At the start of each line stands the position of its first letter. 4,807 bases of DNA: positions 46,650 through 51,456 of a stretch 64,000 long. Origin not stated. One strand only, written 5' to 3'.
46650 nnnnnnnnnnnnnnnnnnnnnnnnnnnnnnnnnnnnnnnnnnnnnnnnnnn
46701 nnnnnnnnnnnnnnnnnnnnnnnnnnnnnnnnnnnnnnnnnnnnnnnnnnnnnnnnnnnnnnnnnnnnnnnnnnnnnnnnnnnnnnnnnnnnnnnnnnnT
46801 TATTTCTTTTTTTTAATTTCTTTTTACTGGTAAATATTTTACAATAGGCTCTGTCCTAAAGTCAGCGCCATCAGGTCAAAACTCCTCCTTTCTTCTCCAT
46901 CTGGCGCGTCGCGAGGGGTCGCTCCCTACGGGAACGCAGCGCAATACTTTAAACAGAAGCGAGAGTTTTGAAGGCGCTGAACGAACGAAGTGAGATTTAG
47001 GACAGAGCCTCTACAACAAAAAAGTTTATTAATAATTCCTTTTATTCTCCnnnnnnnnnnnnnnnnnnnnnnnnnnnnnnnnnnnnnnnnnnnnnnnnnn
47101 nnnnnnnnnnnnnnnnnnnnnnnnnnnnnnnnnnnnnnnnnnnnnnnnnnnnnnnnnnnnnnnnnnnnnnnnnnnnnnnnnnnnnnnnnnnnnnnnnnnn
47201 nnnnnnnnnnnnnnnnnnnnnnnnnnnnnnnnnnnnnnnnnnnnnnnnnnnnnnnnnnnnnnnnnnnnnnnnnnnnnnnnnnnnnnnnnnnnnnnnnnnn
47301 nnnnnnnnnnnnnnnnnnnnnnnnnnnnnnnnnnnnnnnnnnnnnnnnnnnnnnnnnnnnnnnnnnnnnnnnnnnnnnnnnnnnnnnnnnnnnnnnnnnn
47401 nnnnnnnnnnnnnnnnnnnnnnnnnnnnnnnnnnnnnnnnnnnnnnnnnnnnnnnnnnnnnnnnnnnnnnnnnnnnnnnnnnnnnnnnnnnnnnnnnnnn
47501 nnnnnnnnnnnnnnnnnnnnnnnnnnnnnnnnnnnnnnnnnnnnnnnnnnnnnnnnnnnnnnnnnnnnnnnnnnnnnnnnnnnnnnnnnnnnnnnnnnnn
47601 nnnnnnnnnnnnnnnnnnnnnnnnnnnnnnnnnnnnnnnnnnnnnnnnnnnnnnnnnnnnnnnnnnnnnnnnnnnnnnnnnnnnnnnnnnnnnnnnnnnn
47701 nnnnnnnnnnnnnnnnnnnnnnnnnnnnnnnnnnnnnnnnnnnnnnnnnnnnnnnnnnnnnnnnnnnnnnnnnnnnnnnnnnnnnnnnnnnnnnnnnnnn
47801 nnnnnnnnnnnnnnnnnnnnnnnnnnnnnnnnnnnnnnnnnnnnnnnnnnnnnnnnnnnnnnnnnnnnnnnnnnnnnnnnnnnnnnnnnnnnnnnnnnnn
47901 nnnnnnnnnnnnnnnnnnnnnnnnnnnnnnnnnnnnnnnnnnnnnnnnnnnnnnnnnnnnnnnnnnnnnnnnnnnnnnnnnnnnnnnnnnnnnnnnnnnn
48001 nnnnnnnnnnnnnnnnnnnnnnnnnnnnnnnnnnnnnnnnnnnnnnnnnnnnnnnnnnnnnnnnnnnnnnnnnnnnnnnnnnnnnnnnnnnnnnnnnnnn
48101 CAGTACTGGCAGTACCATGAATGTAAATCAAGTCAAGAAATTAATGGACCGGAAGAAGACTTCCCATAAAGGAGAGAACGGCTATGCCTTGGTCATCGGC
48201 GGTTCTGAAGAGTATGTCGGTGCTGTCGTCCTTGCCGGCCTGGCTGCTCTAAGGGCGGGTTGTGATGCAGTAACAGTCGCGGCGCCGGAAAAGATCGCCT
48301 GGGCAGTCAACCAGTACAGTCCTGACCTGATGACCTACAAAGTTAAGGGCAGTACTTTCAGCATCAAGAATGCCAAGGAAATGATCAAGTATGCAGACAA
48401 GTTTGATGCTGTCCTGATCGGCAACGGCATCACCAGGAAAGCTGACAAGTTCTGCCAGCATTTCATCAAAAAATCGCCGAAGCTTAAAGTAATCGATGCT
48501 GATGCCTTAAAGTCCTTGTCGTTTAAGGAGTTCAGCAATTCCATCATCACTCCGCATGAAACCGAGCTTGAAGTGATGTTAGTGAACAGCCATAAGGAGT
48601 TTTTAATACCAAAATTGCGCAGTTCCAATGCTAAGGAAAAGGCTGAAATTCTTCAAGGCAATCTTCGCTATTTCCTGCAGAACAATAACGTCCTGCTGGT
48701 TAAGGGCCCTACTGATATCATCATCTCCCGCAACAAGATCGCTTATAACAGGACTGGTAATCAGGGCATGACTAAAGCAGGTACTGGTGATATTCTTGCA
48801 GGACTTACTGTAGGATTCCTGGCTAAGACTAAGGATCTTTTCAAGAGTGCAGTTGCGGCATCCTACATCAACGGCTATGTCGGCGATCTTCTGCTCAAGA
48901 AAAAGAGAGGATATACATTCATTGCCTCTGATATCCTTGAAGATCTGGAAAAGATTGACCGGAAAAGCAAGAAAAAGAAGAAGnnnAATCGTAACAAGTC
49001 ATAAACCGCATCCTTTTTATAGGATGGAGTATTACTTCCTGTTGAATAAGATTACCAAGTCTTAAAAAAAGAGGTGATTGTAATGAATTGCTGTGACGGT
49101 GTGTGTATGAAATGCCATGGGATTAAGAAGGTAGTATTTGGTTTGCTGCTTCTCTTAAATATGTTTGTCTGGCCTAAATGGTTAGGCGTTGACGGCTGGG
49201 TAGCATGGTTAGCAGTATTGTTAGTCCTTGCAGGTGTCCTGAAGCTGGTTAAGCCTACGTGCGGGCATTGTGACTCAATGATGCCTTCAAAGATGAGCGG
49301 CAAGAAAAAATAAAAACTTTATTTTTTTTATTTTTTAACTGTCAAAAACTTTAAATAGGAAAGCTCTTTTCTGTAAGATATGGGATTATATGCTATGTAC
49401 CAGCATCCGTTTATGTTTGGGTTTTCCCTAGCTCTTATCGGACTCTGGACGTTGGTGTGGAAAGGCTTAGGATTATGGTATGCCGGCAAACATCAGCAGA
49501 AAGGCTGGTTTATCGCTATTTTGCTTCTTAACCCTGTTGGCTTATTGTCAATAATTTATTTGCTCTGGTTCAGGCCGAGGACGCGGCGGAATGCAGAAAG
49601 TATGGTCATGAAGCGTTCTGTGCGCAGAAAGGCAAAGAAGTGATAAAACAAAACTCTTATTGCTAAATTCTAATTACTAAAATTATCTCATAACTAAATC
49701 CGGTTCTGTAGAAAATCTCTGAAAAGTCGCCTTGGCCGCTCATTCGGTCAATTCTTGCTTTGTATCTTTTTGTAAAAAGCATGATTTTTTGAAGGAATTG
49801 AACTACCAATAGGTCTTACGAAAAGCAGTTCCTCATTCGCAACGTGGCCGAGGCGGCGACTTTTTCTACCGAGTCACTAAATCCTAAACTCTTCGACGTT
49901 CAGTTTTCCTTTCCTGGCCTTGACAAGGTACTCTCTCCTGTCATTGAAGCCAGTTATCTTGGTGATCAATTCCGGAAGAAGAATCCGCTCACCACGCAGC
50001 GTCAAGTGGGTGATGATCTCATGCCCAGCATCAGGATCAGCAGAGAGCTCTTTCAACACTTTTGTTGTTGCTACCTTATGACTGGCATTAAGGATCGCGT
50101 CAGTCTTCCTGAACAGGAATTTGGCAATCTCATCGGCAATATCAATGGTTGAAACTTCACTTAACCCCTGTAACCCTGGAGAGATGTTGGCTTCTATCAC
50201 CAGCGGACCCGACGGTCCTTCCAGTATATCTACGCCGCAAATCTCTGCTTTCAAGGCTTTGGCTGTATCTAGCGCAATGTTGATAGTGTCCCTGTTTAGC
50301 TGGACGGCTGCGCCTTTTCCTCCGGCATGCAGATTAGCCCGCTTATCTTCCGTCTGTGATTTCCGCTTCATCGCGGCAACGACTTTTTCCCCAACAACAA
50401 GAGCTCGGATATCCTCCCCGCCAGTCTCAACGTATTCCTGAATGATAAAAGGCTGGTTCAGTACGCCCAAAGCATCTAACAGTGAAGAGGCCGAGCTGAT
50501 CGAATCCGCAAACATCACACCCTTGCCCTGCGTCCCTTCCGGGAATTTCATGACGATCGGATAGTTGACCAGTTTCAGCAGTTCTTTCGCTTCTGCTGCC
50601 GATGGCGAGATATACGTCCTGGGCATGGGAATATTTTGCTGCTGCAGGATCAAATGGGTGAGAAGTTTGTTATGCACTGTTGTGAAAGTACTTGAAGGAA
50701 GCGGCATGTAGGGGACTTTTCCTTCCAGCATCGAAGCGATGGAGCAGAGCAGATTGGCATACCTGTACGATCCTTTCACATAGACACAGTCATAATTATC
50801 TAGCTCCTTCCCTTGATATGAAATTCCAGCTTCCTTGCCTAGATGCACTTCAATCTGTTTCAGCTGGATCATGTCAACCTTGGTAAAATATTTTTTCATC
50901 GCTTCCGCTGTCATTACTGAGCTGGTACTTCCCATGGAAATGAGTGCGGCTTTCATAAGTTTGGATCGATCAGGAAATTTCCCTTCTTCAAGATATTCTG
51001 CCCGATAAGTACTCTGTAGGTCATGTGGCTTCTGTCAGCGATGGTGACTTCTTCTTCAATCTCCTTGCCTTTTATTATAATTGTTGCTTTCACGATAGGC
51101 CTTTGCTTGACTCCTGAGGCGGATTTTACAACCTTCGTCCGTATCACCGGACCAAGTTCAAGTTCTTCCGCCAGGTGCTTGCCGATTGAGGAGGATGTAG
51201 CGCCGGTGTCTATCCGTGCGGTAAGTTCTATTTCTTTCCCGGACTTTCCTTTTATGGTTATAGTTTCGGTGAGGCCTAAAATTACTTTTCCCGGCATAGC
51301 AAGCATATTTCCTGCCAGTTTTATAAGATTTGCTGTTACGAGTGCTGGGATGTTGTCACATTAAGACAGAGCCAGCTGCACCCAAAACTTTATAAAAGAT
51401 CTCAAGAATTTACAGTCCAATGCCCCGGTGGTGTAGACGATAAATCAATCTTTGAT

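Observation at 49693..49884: MITE-like insertion with a perfect 9-bp target-site-like duplication that supplies the stop codon of the RimK-like gene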

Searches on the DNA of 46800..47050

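Call 80: search_rna_families(source=window, start=46800, end=47050, threshold=evalue, max_evalue=1)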
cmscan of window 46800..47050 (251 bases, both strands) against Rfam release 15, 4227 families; matches with E-value up to 1: 0.
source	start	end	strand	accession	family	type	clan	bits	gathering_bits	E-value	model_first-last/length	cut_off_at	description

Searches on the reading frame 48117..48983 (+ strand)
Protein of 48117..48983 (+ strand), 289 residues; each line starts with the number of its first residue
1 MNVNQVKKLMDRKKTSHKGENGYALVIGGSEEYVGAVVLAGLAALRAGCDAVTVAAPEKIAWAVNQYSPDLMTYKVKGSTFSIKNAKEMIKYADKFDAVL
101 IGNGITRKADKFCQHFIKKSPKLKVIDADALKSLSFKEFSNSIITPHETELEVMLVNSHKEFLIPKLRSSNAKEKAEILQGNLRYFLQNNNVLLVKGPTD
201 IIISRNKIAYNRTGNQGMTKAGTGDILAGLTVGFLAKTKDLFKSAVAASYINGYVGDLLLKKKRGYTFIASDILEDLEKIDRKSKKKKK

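Call 22: search_protein_families(library=pfam, proteins=[window:48117-48983:+])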
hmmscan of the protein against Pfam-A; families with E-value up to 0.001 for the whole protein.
window:48117-48983:+ (289 aa): 1 family
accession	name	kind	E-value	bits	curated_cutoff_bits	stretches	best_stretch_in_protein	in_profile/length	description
PF01256.23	Carb_kinase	-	3.5e-45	154.8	27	1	24-276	1-239/242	NAD(P)H-hydrate dehydratase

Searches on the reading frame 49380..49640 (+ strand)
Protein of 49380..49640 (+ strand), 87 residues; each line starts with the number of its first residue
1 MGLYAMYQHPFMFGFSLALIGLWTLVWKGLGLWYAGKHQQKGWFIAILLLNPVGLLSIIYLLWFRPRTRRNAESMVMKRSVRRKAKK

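Call 22: search_protein_families(library=pfam, proteins=[window:49380-49640:+])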
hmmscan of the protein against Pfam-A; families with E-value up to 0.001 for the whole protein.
window:49380-49640:+ (87 aa): 2 families
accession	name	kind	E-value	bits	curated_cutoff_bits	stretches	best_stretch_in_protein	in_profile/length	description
PF18893.5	DUF5652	-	1.1e-19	70.3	23.4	1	17-70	16-69/71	Family of unknown function (DUF5652)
PF03706.18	LPG_synthase_TM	-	0.00083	19.3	33.4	1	12-76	119-179/302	Lysylphosphatidylglycerol synthase TM region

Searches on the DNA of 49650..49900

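Call 79: search_rna_families(source=window, start=49650, end=49900, threshold=evalue, max_evalue=1)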
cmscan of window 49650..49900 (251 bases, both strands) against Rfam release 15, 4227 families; matches with E-value up to 1: 0.
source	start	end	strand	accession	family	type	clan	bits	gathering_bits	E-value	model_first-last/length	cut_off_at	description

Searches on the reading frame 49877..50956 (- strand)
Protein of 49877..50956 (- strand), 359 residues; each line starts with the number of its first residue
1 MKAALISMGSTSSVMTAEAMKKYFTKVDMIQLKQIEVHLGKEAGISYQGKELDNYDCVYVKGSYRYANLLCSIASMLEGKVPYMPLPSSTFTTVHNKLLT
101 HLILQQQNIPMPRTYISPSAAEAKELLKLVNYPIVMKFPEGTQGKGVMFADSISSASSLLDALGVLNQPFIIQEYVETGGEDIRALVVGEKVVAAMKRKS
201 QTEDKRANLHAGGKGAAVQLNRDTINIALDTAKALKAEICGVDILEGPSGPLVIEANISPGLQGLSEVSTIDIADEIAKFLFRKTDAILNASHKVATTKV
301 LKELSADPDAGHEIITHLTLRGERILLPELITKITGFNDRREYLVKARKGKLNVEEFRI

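Call 21: find_related_loci(query=window:49880-50956:-, collection=genome_contigs, flank=4000)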
Query window:49880-50956:- (359 aa) in genome_contigs; peptide patterns used: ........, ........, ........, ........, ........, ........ (x = any residue, [..] = any of these).
591 stretches matched a pattern; 239 encode a relative of the query (tblastn E <= 1e-3); the best 80 are kept; 80 distinct loci.
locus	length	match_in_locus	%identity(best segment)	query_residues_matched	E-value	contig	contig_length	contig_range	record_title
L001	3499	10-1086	73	1-358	0e+0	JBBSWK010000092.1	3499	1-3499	MAG: Nanoarchaeota archaeon isolate H51-bin025_1 H51_bin025_1_000000000096, whole genome shotgun sequence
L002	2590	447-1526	73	1-358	0e+0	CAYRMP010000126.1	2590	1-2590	MAG TPA_asm: uncultured Methanosarcinales archaeon isolate binchicken_co38_613 genome assembly, contig: NODE_82041_lengt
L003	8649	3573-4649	73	1-358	0e+0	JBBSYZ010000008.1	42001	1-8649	MAG: Nanoarchaeota archaeon isolate H32-bin054_1 H32_bin054_1_000000000008, whole genome shotgun sequence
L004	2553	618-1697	73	1-358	0e+0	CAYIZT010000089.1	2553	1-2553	MAG TPA_asm: uncultured Methanosarcinales archaeon isolate ERP119705_co9_54 genome assembly, contig: NODE_90532_length_2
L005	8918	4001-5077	72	1-358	1e-179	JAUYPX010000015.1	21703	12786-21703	MAG: Nanoarchaeota archaeon isolate C4_metabat.bin.63 C4_k141_286998, whole genome shotgun sequence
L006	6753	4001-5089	73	1-359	3e-179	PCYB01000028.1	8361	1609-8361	MAG: Candidatus Woesearchaeota archaeon CG10_big_fil_rev_8_21_14_0_10_36_11 CG10_8_21_14_0.10_scaffold_9650_c, whole gen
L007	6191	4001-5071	71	1-359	4e-179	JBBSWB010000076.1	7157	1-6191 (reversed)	MAG: Nanoarchaeota archaeon isolate H41-bin204_1 H41_bin204_1_000000000076, whole genome shotgun sequence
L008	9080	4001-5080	72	1-358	6e-178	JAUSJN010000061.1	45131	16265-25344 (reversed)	MAG: Nanoarchaeota archaeon isolate E14_metabat.bin.302 E14_k141_1079486, whole genome shotgun sequence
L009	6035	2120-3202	73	1-358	5e-179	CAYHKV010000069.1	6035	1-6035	MAG TPA_asm: uncultured Methanosarcinales archaeon isolate ERP119705_co13_634 genome assembly, contig: NODE_16561_length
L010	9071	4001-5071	72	1-359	2e-176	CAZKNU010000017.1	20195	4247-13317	MAG TPA_asm: uncultured Methanosarcinales archaeon isolate binchicken_co191_55 genome assembly, contig: NODE_1904_length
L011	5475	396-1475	71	1-359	2e-176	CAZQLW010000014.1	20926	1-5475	MAG TPA_asm: uncultured Methanosarcinales archaeon isolate SRP077602_co2_353 genome assembly, contig: NODE_3792_length_2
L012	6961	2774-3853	71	1-358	1e-175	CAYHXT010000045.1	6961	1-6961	MAG TPA_asm: uncultured Methanosarcinales archaeon isolate ERP119705_co16_404 genome assembly, contig: NODE_8558_length_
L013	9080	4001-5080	71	1-359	7e-175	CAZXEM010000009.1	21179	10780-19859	MAG TPA_asm: uncultured Methanosarcinales archaeon isolate binchicken_co28_250 genome assembly, contig: NODE_1752_length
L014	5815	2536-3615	73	1-358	1e-176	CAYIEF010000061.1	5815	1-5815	MAG TPA_asm: uncultured Methanosarcinales archaeon isolate ERP119705_co19_172 genome assembly, contig: NODE_19153_length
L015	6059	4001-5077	72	1-358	5e-175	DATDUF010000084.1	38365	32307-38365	MAG TPA_asm: Candidatus Nanoarchaeia archaeon isolate SMAG_U8050 k141_1927992, whole genome shotgun sequence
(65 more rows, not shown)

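Call 22: search_protein_families(library=pfam, proteins=[window:49880-50956:-])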
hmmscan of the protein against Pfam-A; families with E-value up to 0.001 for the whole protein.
window:49880-50956:- (359 aa): 5 families
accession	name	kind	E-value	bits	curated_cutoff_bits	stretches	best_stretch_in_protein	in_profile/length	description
PF08443.16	RimK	-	3.2e-44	151.3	21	1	95-280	2-187/188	RimK-like ATP-grasp domain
PF02955.21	GSH-S_ATP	-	1.6e-15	57.4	23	1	109-258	10-161/175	Prokaryotic glutathione synthetase, ATP-grasp domain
PF14397.11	ATPgrasp_ST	-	1e-08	35.2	31.4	1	88-222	13-180/278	Sugar-transfer associated ATP-grasp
PF02655.19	ATP-grasp_3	-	4.5e-08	33.8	23.2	1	95-257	2-154/160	ATP-grasp domain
PF02222.28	ATP-grasp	-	3.5e-05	24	27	1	103-181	2-81/179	ATP-grasp domain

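Call 53: find_encoding_contigs(protein=window:49877-50956:-, flank=3000, max_places=10)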
Protein window:49877-50956:- (359 aa): 9 contigs read that carry it; 4 places shown.
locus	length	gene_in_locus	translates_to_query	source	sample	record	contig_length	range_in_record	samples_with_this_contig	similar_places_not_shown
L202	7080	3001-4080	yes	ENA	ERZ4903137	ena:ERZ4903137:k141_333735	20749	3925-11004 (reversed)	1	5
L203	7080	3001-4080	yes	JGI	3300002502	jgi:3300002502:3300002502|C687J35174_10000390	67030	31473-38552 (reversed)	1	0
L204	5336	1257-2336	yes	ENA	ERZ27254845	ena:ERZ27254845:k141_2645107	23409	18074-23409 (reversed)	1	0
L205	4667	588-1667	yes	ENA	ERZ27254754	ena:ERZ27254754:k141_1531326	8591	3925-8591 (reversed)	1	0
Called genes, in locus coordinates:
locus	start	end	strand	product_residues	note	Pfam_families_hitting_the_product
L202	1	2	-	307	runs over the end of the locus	-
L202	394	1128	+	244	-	PF01925:TauE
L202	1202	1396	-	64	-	-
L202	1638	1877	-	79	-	-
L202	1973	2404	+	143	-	-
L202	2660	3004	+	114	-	PF13975:gag-asp_proteas, PF05618:RimB-like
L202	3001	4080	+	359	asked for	PF14397:ATPgrasp_ST (faint), PF02655:ATP-grasp_3, PF02955:GSH-S_ATP, PF08443:RimK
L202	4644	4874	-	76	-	-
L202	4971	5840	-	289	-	PF01256:Carb_kinase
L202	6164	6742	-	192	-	-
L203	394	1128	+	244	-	PF01925:TauE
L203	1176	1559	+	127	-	-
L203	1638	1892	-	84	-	-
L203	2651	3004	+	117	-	PF13975:gag-asp_proteas, PF05618:RimB-like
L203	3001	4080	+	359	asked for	PF14397:ATPgrasp_ST (faint), PF02655:ATP-grasp_3, PF02955:GSH-S_ATP, PF08443:RimK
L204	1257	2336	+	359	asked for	PF14397:ATPgrasp_ST (faint), PF02655:ATP-grasp_3, PF02955:GSH-S_ATP, PF08443:RimK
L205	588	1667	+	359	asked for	PF14397:ATPgrasp_ST (faint), PF02655:ATP-grasp_3, PF02955:GSH-S_ATP, PF08443:RimK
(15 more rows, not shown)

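Call 58: find_homologous_proteins(query=window:49880-50956:-, max_evalue=1e-80)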
Query window:49880-50956:- (359 aa): 1622 proteins with E <= 1e-80 among 7195 candidates; the best 120 are listed.
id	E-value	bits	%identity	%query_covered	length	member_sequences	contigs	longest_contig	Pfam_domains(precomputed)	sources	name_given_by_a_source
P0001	6.0e-228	773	100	100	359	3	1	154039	PF02955.22,PF14397.12,PF08443.17,PF02655.20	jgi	-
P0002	8.3e-216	733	93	100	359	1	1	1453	PF02955.22,PF14397.12,PF08443.17,PF02655.20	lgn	-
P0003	8.0e-180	615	79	99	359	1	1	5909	PF02955.22,PF14397.12,PF02222.28,PF08443.17,PF02655.20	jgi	jgi:ribosomal protein S6--L-glutamate ligase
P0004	3.7e-178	610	76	100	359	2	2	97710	PF02955.22,PF14397.12,PF02222.28,PF08443.17,PF02655.20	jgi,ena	-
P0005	2.6e-176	604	77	100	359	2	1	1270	PF02955.22,PF14397.12,PF02222.28,PF08443.17,PF02655.20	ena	-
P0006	1.9e-174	597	76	100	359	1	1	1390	PF02955.22,PF14397.12,PF02222.28,PF08443.17,PF02655.20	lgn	-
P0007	4.4e-174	596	76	100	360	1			PF02955.22,PF14397.12,PF02222.28,PF08443.17,PF02655.20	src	-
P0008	1.6e-172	591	75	100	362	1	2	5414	PF02955.22,PF14397.12,PF08443.17,PF02655.20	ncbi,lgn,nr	ncbi:MAG: RimK family alpha-L-glutamate ligase [Nanoarchaeota archaeon]|nr:RimK family alpha-L-gluta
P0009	8.2e-172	589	75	100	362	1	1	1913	PF02955.22,PF14397.12,PF02222.28,PF08443.17,PF02655.20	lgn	-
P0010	9.4e-172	589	74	100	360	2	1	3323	PF02955.22,PF14397.12,PF02222.28,PF08443.17,PF02655.20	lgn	-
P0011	3.9e-170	583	73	99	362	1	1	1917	PF02955.22,PF14397.12,PF08443.17,PF02655.20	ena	-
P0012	4.8e-169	580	74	100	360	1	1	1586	PF02955.22,PF14397.12,PF02222.28,PF08443.17,PF02655.20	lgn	-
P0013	1.2e-168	578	74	100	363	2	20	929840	PF02955.22,PF14397.12,PF08443.17,PF02655.20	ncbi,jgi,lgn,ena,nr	ncbi:RimK family alpha-L-glutamate ligase [Candidatus Woesearchaeota archaeon]|jgi:ribosomal protein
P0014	1.2e-168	578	72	100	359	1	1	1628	PF02955.22,PF14397.12,PF02222.28,PF08443.17,PF02655.20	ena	-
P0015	2.3e-168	577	73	100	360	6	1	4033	PF02955.22,PF14397.12,PF02222.28,PF08443.17,PF02655.20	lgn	-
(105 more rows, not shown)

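Call 59: find_encoding_contigs(protein=P0002, flank=3000, max_places=5)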
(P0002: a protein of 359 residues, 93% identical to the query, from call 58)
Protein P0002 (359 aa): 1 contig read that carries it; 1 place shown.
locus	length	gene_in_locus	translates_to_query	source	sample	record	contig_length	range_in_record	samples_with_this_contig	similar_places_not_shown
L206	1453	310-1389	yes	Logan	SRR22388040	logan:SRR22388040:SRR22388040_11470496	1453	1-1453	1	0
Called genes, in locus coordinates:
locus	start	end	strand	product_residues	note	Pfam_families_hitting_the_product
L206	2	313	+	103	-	?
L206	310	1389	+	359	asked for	PF14397:ATPgrasp_ST (faint), PF02655:ATP-grasp_3, PF02955:GSH-S_ATP, PF08443:RimK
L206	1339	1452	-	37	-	?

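Call 60: find_encoding_contigs(protein=P0003, flank=3000, max_places=5)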
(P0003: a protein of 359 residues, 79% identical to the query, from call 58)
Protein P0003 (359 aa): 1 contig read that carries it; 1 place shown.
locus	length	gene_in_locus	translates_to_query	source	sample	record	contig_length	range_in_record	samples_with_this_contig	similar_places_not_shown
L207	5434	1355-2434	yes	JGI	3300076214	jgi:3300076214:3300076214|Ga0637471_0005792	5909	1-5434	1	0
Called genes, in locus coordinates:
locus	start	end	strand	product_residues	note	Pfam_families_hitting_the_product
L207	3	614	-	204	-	?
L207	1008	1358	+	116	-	PF13650:Asp_protease_2 (faint), PF13975:gag-asp_proteas, PF05618:RimB-like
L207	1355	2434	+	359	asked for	PF14397:ATPgrasp_ST (faint), PF02655:ATP-grasp_3 (weak), PF02955:GSH-S_ATP, PF08443:RimK, PF02222:ATP-grasp (weak)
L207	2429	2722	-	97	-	PF18893:DUF5652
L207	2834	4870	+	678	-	PF00324:AA_permease, PF13520:AA_permease_2, PF01209:Ubie_methyltran (faint), PF13489:Methyltransf_23, PF08241:Methyltransf_11 (weak), PF08242:Methyltransf_12, PF13649:Methyltransf_25 (weak), PF13847:Methyltransf_31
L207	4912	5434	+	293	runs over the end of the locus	PF00127:Copper-bind (weak)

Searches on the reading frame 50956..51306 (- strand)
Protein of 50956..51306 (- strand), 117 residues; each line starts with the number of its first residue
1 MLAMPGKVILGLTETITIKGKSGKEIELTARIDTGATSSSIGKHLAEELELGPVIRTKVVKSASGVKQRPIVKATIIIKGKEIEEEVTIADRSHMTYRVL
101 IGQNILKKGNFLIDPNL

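Call 22: search_protein_families(library=pfam, proteins=[window:50956-51306:-])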
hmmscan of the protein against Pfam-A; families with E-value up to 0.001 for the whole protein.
window:50956-51306:- (117 aa): 4 families
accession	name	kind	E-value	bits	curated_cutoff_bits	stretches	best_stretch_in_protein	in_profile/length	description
PF05618.17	Zn_protease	-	6.3e-16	59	27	1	53-116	66-130/138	Putative ATP-dependent zinc protease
PF13975.11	gag-asp_proteas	-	2.7e-08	34.7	28.2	1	27-108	9-92/92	gag-polyprotein putative aspartyl protease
PF13650.11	Asp_protease_2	-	3.6e-05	24.8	24.3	1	26-91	8-77/90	Aspartyl protease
PF09668.16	Asp_protease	-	0.00035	21.1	26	1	27-114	20-109/109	Aspartyl protease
